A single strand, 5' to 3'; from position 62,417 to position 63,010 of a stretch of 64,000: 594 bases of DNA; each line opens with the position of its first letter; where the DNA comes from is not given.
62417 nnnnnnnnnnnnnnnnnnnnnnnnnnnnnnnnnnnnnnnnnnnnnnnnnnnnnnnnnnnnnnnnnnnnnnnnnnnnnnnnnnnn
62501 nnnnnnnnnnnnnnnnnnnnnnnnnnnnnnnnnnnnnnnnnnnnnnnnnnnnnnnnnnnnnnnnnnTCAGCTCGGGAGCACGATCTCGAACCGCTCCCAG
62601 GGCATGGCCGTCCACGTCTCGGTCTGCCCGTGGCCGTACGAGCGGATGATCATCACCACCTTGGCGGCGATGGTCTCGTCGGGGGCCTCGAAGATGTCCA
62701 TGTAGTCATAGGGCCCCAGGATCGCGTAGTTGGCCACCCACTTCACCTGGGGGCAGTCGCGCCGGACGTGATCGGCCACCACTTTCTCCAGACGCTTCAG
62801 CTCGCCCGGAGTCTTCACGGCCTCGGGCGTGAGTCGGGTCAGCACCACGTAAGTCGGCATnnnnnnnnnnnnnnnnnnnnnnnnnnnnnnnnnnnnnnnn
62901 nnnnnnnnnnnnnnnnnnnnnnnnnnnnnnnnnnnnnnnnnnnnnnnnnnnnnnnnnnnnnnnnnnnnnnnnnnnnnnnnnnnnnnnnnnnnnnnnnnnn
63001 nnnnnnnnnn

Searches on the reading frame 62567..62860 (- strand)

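Call 93: search_protein_families(library=pfam, proteins=[window:62567-62860:-], max_evalue=0.01)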
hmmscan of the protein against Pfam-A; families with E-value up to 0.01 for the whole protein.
window:62567-62860:- (97 aa): 1 family
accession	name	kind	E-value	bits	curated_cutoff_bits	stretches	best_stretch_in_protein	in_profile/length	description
PF08734.17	GYD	-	3e-25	88.5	31.4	1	4-92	1-88/91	GYD domain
